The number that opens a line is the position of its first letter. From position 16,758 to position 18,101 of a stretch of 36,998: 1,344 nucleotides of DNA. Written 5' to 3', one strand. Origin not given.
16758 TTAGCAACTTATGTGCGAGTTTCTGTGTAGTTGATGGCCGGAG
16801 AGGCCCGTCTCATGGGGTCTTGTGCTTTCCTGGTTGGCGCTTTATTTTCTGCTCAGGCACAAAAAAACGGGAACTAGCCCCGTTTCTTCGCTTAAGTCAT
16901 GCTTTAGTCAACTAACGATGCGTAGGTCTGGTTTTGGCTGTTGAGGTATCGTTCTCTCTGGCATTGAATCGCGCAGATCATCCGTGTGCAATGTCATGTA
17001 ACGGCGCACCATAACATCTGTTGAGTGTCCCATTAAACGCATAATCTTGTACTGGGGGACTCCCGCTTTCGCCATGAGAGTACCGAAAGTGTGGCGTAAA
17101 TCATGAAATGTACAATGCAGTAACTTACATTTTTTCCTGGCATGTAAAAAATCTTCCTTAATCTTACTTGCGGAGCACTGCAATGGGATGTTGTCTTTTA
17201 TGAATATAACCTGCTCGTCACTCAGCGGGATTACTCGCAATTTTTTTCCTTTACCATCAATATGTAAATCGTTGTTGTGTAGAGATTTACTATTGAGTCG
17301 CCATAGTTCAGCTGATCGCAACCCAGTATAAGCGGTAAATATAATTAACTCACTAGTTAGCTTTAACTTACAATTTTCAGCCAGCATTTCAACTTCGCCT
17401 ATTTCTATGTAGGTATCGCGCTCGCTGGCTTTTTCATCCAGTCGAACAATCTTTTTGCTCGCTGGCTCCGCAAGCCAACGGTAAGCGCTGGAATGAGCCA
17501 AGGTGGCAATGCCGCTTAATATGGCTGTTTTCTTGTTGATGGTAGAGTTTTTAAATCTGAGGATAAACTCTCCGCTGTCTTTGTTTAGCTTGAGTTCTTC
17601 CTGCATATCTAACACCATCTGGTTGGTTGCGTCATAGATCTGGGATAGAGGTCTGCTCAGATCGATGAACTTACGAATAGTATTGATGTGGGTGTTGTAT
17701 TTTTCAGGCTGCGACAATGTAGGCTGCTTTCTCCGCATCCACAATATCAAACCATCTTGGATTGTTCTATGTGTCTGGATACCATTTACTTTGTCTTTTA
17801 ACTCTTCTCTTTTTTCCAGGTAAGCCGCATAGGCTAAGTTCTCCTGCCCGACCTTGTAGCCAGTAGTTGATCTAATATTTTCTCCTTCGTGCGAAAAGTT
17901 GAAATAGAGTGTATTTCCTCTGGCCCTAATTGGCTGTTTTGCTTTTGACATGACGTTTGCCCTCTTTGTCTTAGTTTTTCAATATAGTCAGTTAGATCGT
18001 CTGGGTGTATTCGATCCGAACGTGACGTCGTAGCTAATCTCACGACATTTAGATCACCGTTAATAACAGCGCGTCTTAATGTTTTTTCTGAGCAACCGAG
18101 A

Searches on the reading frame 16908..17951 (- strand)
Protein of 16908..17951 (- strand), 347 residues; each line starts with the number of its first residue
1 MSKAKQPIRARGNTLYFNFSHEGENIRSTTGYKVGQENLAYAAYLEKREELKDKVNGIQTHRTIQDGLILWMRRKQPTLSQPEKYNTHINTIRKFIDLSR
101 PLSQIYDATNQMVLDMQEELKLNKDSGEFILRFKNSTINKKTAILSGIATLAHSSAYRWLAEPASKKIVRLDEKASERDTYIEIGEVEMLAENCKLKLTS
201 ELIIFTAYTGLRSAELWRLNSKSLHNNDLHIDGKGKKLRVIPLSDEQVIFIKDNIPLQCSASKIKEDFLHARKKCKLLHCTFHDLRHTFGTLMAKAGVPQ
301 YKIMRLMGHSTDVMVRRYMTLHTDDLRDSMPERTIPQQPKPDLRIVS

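Call 12: search_protein_families(library=ncbifam, proteins=[window:16908-17951:-], max_evalue=0.1)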
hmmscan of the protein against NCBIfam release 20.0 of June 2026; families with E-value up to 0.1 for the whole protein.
window:16908-17951:- (347 aa): 9 families
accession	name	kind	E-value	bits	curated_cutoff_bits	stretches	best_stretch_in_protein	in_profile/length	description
NF040815.2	recomb_XerA_Arch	equivalog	2.3e-14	53.6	220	1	91-328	23-261/263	site-specific tyrosine recombinase/integron integrase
TIGR02224.1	recomb_XerC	equivalog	3.1e-09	36.6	335.15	2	203-256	133-189/295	tyrosine recombinase XerC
NF001399.0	PRK00283.1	subfamily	8.4e-07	28.5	279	1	186-253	118-192/300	tyrosine recombinase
TIGR02225.1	recomb_XerD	equivalog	4.4e-06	26.2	329.6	1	85-253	21-182/290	site-specific tyrosine recombinase XerD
TIGR02249.1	integrase_gron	subfamily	0.00021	20.7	265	1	271-313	249-291/315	integron integrase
NF003462.0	PRK05084.1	equivalog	0.00038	19.3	267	1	280-330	303-353/360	tyrosine recombinase XerS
NF041502.1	integrase_1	equivalog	0.0016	17.3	350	1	270-320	309-359/484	site-specific integrase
NF040693.1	recomb_GmtY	equivalog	0.016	14.4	340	1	280-329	391-440/441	gamma-mobile-trio recombinase GmtY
NF047926.1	integrase_GmtZ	equivalog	0.051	11.5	600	1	274-332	422-481/784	gamma-mobile-trio integrase GmtZ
